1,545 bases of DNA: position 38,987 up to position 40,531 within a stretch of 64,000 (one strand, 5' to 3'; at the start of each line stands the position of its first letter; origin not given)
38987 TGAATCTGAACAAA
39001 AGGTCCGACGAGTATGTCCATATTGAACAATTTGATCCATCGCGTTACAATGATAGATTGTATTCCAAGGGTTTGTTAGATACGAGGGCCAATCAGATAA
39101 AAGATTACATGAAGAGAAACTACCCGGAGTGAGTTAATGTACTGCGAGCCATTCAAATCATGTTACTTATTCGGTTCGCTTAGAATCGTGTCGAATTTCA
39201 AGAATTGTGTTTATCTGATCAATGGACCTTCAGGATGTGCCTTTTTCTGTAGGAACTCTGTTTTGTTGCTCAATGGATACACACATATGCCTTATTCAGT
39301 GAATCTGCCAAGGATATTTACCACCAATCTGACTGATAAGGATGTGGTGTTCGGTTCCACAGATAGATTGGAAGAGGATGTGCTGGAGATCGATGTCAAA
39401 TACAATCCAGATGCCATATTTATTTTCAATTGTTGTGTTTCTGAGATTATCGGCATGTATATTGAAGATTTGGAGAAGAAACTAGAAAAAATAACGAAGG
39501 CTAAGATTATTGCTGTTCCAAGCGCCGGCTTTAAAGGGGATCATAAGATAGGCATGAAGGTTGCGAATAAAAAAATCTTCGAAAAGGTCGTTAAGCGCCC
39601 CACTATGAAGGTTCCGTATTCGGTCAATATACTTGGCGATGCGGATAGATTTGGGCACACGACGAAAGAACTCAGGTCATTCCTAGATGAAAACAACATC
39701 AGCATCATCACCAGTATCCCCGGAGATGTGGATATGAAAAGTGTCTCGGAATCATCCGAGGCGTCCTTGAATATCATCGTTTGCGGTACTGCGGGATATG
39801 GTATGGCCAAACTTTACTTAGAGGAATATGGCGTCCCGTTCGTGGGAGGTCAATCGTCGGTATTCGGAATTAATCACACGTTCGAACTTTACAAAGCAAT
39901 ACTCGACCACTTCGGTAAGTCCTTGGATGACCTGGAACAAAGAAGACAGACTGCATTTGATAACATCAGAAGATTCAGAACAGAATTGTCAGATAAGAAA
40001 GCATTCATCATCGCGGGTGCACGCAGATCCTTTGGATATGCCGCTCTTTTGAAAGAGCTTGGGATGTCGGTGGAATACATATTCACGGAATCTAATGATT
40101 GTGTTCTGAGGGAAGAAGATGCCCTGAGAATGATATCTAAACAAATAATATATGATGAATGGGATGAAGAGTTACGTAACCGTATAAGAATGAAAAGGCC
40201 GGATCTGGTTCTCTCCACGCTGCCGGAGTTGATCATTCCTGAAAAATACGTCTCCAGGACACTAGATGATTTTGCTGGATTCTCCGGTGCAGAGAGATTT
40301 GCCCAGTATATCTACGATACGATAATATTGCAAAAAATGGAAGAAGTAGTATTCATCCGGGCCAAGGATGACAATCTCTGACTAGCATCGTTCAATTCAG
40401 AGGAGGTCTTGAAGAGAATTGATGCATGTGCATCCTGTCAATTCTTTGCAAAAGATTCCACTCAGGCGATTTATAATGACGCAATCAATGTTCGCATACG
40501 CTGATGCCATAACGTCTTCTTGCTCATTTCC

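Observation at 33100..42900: AT-rich island encoding a second nitrogenase-like (NifH + NifD/K-like) reductase with radical SAM, PLP decarboxylase, NTase, HAD phosphatase and APH-like kinase: an undescribed cofactor/tetrapyrrole-tailoring cluster?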

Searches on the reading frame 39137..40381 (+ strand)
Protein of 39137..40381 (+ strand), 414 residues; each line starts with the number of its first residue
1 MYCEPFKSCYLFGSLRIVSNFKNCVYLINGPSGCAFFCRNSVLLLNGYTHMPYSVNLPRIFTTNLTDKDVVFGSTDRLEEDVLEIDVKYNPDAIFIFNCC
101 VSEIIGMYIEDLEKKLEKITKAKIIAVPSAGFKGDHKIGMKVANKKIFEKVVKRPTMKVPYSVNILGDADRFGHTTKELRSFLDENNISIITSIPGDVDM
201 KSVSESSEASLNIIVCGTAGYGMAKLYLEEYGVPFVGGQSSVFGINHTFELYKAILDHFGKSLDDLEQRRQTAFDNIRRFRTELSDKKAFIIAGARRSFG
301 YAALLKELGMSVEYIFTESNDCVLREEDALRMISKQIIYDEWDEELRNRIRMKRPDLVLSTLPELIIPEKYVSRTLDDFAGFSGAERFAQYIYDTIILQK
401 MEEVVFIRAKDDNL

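Call 6: search_protein_families(library=pfam, proteins=[window:39137-40381:+], max_evalue=0.01)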
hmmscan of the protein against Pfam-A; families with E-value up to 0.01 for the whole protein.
window:39137-40381:+ (414 aa): 1 family
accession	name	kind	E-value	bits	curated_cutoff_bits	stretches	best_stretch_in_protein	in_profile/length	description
PF00148.24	Oxidored_nitro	-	4e-66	224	28.6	1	9-396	1-398/399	Nitrogenase component 1 type Oxidoreductase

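Call 7: search_protein_families(library=ncbifam, proteins=[window:39137-40381:+], max_evalue=0.01)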
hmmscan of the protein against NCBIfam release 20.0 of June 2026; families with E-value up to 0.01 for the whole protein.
window:39137-40381:+ (414 aa): 18 families
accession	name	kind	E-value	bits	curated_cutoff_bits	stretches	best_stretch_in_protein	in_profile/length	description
TIGR01283.1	nifE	equivalog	1.7e-47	162.1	505.1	1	59-395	90-444/459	nitrogenase iron-molybdenum cofactor biosynthesis protein NifE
TIGR01862.1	N2-ase-Ialpha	subfamily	6.9e-39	133.7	486.05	1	13-396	40-437/444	nitrogenase component I subunit alpha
TIGR01282.1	nifD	equivalog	8.8e-38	130.2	653.55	1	13-371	54-421/466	nitrogenase molybdenum-iron protein alpha chain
NF011047.0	PRK14477.1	equivalog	1.1e-36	126.1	1229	1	59-360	81-395/917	bifunctional nitrogenase iron-molybdenum cofactor biosynthesis protein NifEN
TIGR01284.1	alt_nitrog_alph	subfamily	2.6e-29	102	512.8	1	16-396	54-444/457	nitrogenase subunit alpha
TIGR01278.1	DPOR_BchB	equivalog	6.3e-25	88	490.35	1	11-364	13-370/512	ferredoxin:protochlorophyllide reductase (ATP-dependent) subunit B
TIGR01860.1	VNFD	equivalog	1e-18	67.3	823.1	1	13-359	53-402/461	nitrogenase vanadium-iron protein, alpha chain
NF002789.0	PRK02910.1-3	equivalog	5.1e-15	55.3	509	1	48-361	43-375/535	ferredoxin:protochlorophyllide reductase (ATP-dependent) subunit B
TIGR01279.1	DPOR_bchN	equivalog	2.9e-14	52.8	419.95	2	21-133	22-127/407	ferredoxin:protochlorophyllide reductase (ATP-dependent) subunit N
NF002768.0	PRK02842.1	equivalog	3.4e-13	49.3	324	1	21-362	33-364/423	ferredoxin:protochlorophyllide reductase (ATP-dependent) subunit N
TIGR01861.1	ANFD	equivalog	6.5e-13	48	873.8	1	17-397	58-448/513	nitrogenase iron-iron protein, alpha chain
TIGR03282.1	methan_mark_13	equivalog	4.1e-12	45.8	268.4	1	24-142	20-125/352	Ni-sirohydrochlorin a,c-diamide reductive cyclase catalytic subunit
TIGR02932.1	vnfK_nitrog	equivalog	7.2e-12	44.9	873.95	1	8-312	15-335/457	V-containing nitrogenase subunit beta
TIGR02931.1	anfK_nitrog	equivalog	1.1e-10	40.9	853.85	1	6-320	16-346/461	Fe-only nitrogenase subunit beta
TIGR01286.1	nifK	equivalog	7.3e-08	31.3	427.3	1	4-189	64-249/516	nitrogenase molybdenum-iron protein subunit beta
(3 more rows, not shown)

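Call 13: find_homologous_proteins(query=window:39137-40381:+)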
Query window:39137-40381:+ (414 aa): 45 proteins with E <= 0.001 among 5980 candidates.
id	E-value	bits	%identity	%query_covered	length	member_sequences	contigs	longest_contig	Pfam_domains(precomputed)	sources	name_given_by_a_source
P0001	3.8e-276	934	100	100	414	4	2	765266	PF00148.25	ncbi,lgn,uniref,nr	ncbi:nitrogenase component 1 [Methanomassiliicoccus luminyensis]|uniref:nitrogenase component 1 n=1 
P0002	3.2e-112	394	46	99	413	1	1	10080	PF00148.25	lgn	-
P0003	9.1e-110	386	45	98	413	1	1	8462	PF00148.25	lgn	-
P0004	1.8e-109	385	44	99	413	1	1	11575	PF00148.25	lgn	-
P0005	1.9e-106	375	45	95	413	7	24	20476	PF00148.25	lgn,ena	-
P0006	5.7e-105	370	44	94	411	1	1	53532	PF00148.25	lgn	-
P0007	3.7e-104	367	43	95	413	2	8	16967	PF00148.25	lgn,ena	-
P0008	3.6e-103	364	42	95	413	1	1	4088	PF00148.25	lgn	-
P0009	1.4e-96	342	41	99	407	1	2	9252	PF00148.25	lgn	-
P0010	1.5e-96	342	43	94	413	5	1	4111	PF00148.25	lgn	-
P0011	4.0e-96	341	41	94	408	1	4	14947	PF00148.25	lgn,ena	-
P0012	6.8e-96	340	42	95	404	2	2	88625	PF00148.25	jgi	-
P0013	9.8e-96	340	40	99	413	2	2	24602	PF00148.25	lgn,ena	-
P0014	2.4e-95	338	40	99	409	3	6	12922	PF00148.25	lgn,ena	-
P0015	4.8e-95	337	41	99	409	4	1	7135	PF00148.25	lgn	-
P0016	1.4e-94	336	41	99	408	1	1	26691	PF00148.25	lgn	-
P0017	2.7e-94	335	39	98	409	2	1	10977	PF00148.25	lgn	-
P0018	3.8e-94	334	39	98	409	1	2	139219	PF00148.25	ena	-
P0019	9.9e-93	330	38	94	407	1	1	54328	PF00148.25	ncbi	-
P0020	4.4e-92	328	38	98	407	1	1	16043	PF00148.25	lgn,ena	-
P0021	2.2e-91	325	40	95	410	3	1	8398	PF00148.25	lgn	-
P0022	3.5e-91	325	38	99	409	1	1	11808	PF00148.25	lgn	-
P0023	2.4e-89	319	39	94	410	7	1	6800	PF00148.25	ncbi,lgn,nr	ncbi:MAG: nitrogenase component 1 [Lachnospiraceae bacterium]|nr:nitrogenase component 1 [Lachnospir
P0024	9.0e-89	317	36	98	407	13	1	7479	PF00148.25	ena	-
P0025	2.1e-88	315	36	98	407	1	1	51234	PF00148.25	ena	-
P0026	2.8e-88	315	37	95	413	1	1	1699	PF00148.25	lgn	-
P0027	1.0e-87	313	36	96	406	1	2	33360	PF00148.25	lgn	-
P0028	1.7e-87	312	38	95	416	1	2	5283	PF00148.25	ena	-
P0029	1.9e-87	312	38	94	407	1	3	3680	PF00148.25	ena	-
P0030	6.5e-87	311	40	95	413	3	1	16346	PF00148.25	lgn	-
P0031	3.7e-86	308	38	95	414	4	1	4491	PF00148.25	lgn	-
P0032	5.8e-86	307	38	95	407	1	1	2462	PF00148.25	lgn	-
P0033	3.7e-81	292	37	96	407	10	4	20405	PF00148.25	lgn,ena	-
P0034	1.6e-78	283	37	95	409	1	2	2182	PF00148.25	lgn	-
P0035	1.2e-73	267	37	82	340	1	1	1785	PF00148.25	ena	-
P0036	1.4e-73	267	36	94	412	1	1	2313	PF00148.25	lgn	-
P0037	7.2e-70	254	37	86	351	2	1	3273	PF00148.25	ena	-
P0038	1.1e-64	237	34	94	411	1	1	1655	PF00148.25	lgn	-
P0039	4.4e-23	100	26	94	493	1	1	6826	PF00148.25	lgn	-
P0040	3.7e-21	94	26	96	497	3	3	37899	PF00148.25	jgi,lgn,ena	jgi:nitrogenase molybdenum-iron protein alpha chain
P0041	7.6e-21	93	24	98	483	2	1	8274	PF00148.25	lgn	-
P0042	1.2e-18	86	25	95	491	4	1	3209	PF00148.25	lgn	-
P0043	1.5e-16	79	25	96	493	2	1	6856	PF00148.25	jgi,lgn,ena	-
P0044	6.1e-16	77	24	96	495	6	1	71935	PF00148.25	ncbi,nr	ncbi:nitrogenase [Bacteroidia bacterium]|nr:nitrogenase [Bacteroidia bacterium]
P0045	2.7e-11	62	26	50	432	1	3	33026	PF00148.25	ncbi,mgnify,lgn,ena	mgnify:CR=1 FL=1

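Call 14: find_encoding_contigs(protein=P0018, flank=10000, max_places=2)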
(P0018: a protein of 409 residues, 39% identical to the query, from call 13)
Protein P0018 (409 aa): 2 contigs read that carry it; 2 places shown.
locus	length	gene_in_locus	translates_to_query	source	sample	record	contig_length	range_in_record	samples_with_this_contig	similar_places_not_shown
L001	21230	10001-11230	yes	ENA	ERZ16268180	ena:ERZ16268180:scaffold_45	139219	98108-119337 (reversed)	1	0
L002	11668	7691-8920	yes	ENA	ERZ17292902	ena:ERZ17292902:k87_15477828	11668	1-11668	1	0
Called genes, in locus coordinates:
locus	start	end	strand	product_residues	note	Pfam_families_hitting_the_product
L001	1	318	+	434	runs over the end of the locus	PF00464:SHMT, PF00155:Aminotran_1_2, PF01041:DegT_DnrJ_EryC1 (weak)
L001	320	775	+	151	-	PF22811:Zn_ribbon_NrdR, PF03477:ATP-cone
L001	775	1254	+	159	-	PF01029:NusB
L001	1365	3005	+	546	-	PF06418:CTP_synth_N, PF00117:GATase, PF07722:Peptidase_C26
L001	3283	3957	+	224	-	-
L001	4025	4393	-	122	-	-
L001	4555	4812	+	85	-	-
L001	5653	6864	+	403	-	PF01409:tRNA-synt_2d (faint), PF00587:tRNA-synt_2b, PF13393:tRNA-synt_His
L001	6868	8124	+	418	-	PF13393:tRNA-synt_His, PF00587:tRNA-synt_2b (weak)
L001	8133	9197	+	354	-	PF00348:polyprenyl_synt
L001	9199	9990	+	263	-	PF04055:Radical_SAM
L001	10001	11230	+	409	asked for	PF00148:Oxidored_nitro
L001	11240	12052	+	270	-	PF00142:Fer4_NifH, PF01656:CbiA, PF02374:ArsA_ATPase, PF10609:ParA (faint), PF13614:AAA_31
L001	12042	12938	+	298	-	PF00591:Glycos_transf_3 (faint)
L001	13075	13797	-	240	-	-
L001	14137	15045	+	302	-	PF05036:SPOR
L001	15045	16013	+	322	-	PF00933:Glyco_hydro_3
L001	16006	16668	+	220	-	PF02163:Peptidase_M50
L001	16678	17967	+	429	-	PF02403:Seryl_tRNA_N, PF00587:tRNA-synt_2b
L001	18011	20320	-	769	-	-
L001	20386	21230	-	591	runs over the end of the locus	PF02518:HATPase_c, PF13589:HATPase_c_3, PF01119:DNA_mis_repair, PF08676:MutL_C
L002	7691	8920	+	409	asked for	PF00148:Oxidored_nitro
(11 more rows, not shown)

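Call 15: find_encoding_contigs(protein=P0012, flank=10000, max_places=2)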
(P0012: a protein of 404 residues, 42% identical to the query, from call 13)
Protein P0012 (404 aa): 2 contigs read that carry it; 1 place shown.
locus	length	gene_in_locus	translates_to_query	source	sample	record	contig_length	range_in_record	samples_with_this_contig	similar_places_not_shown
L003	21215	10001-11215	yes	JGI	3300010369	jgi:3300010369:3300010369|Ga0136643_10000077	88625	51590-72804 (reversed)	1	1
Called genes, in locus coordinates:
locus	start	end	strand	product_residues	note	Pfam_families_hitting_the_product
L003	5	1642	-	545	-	PF03485:Arg_tRNA_synt_N, PF00133:tRNA-synt_1 (faint), PF00750:tRNA-synt_1d, PF09334:tRNA-synt_1g (faint), PF05746:DALR_1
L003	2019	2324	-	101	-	-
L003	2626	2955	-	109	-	PF12844:HTH_19 (faint), PF13560:HTH_31, PF01381:HTH_3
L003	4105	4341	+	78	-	PF00550:PP-binding (weak)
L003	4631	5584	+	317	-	PF02615:Ldh_2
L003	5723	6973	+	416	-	PF00155:Aminotran_1_2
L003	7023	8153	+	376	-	PF00535:Glycos_transf_2, PF10111:Glyco_tranf_2_2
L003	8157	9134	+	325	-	-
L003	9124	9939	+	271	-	PF04055:Radical_SAM, PF13353:Fer4_12 (faint)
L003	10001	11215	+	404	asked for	PF00148:Oxidored_nitro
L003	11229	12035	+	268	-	PF00142:Fer4_NifH, PF01656:CbiA, PF02374:ArsA_ATPase (weak), PF10609:ParA (faint), PF13614:AAA_31 (weak)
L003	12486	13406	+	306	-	PF01636:APH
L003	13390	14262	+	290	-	PF02811:PHP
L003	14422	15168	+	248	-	PF00106:adh_short, PF08659:KR, PF13460:NAD_binding_10 (weak), PF13561:adh_short_C2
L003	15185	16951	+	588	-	PF12481:DUF3700 (weak), PF13522:GATase_6, PF13537:GATase_7, PF00733:Asn_synthase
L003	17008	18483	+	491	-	PF00501:AMP-binding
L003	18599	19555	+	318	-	-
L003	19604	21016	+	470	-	PF04055:Radical_SAM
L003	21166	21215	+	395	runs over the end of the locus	PF00438:S-AdoMet_synt_N, PF02772:S-AdoMet_synt_M, PF02773:S-AdoMet_synt_C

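Call 16: find_encoding_contigs(protein=P0006, flank=10000, max_places=2)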
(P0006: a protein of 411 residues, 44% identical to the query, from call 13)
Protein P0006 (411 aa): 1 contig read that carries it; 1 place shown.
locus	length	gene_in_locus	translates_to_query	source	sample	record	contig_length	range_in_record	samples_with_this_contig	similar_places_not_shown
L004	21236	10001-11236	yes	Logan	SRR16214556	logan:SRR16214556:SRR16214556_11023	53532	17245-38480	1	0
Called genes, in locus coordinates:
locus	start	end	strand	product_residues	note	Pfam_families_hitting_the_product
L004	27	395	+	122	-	PF18029:Glyoxalase_6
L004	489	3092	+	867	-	-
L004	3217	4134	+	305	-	PF02574:S-methyl_trans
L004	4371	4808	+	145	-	PF13302:Acetyltransf_3, PF00583:Acetyltransf_1, PF13673:Acetyltransf_10, PF13508:Acetyltransf_7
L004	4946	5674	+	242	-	PF13739:PdaC (weak)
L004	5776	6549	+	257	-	PF10706:Aminoglyc_resit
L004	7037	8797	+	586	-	PF07973:tRNA_SAD (weak), PF00587:tRNA-synt_2b, PF03129:HGTP_anticodon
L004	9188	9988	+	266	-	PF04055:Radical_SAM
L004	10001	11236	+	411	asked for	PF00148:Oxidored_nitro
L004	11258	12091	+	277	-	PF00142:Fer4_NifH, PF01656:CbiA, PF02374:ArsA_ATPase, PF10609:ParA (faint), PF13614:AAA_31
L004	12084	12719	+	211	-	-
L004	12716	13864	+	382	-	PF04055:Radical_SAM, PF13186:SPASM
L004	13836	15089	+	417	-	-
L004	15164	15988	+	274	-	PF03102:NeuB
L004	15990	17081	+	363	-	PF00702:Hydrolase (faint), PF08282:Hydrolase_3, PF13580:SIS_2, PF01380:SIS (faint)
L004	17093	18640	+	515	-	PF02348:CTP_transf_3, PF01261:AP_endonuc_2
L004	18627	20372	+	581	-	PF01408:GFO_IDH_MocA, PF22725:GFO_IDH_MocA_C3, PF02894:GFO_IDH_MocA_C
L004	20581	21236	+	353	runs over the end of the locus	PF00155:Aminotran_1_2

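Call 17: find_encoding_contigs(protein=P0004, flank=10000, max_places=2)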
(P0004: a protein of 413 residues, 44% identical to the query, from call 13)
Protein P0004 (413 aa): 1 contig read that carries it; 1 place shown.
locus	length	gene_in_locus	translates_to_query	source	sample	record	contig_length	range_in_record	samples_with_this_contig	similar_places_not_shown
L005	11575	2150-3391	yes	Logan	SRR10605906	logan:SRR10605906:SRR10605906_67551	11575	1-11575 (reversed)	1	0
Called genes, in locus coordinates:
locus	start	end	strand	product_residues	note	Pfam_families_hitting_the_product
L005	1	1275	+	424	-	?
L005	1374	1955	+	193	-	PF04647:AgrB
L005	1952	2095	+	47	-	-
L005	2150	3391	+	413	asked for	PF00148:Oxidored_nitro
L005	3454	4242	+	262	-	PF06182:ABC2_membrane_6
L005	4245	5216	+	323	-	PF00005:ABC_tran, PF13304:AAA_21 (weak)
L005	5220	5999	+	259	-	PF06182:ABC2_membrane_6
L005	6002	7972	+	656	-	PF04055:Radical_SAM, PF02310:B12-binding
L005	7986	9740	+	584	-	PF00501:AMP-binding, PF00550:PP-binding (weak)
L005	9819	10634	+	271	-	PF00142:Fer4_NifH, PF01656:CbiA (weak), PF02374:ArsA_ATPase (weak), PF10609:ParA (faint), PF13614:AAA_31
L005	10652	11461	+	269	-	PF04055:Radical_SAM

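Call 18: find_encoding_contigs(protein=P0005, flank=10000, max_places=3)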
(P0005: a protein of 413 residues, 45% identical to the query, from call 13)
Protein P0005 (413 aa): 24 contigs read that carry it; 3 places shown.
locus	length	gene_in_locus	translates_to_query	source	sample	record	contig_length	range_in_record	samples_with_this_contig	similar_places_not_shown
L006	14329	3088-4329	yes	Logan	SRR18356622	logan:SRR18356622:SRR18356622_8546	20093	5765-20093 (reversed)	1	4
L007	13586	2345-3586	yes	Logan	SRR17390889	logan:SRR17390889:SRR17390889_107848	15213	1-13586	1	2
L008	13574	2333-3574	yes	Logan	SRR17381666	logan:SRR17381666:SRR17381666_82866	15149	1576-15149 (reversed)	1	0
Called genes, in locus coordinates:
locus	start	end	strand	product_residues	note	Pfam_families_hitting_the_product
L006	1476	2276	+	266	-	PF00142:Fer4_NifH, PF01656:CbiA, PF02374:ArsA_ATPase (weak), PF10609:ParA (faint), PF13614:AAA_31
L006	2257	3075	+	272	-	PF04055:Radical_SAM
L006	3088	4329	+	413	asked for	PF00148:Oxidored_nitro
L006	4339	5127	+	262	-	PF06182:ABC2_membrane_6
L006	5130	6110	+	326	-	PF00005:ABC_tran, PF13304:AAA_21 (weak)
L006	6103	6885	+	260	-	PF06182:ABC2_membrane_6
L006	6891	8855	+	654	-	PF04055:Radical_SAM, PF02310:B12-binding (weak)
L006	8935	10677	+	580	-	PF00501:AMP-binding, PF00550:PP-binding (weak)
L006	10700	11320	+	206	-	PF08123:DOT1 (weak), PF02390:Methyltransf_4 (weak)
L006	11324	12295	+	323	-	-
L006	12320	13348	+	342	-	-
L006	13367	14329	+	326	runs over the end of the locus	PF05050:Methyltransf_21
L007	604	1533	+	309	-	PF00142:Fer4_NifH, PF01656:CbiA, PF02374:ArsA_ATPase (weak), PF10609:ParA (faint), PF13614:AAA_31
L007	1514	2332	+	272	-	PF04055:Radical_SAM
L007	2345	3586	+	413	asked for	PF00148:Oxidored_nitro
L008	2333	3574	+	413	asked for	PF00148:Oxidored_nitro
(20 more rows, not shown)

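Call 19: find_encoding_contigs(protein=P0019, flank=10000, max_places=2)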
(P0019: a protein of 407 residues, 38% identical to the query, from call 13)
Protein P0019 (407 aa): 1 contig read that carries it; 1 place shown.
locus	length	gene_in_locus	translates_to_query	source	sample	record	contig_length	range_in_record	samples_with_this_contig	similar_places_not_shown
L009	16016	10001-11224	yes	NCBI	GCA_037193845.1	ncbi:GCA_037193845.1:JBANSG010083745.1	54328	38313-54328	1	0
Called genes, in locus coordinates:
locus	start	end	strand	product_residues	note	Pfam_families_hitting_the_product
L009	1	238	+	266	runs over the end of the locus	PF01012:ETF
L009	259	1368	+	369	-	PF01012:ETF, PF00766:ETF_alpha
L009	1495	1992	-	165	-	PF02559:CarD_TRCF_RID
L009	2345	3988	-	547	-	PF00512:HisKA, PF02518:HATPase_c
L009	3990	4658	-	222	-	PF00072:Response_reg, PF00486:Trans_reg_C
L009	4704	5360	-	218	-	PF01895:PhoU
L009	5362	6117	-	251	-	PF02463:SMC_N (faint), PF00005:ABC_tran, PF13304:AAA_21 (faint)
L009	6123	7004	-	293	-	PF00528:BPD_transp_1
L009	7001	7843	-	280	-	PF00528:BPD_transp_1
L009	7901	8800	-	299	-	PF12849:PBP_like_2, PF13531:SBP_bac_11 (faint), PF12849:PBP_like_2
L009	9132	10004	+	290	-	-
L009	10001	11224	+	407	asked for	PF00148:Oxidored_nitro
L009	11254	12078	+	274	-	PF00142:Fer4_NifH, PF01656:CbiA (weak), PF02374:ArsA_ATPase (faint), PF10609:ParA (faint)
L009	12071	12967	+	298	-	-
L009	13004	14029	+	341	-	PF01136:Peptidase_U32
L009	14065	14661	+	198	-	PF00117:GATase, PF07722:Peptidase_C26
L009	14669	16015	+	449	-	?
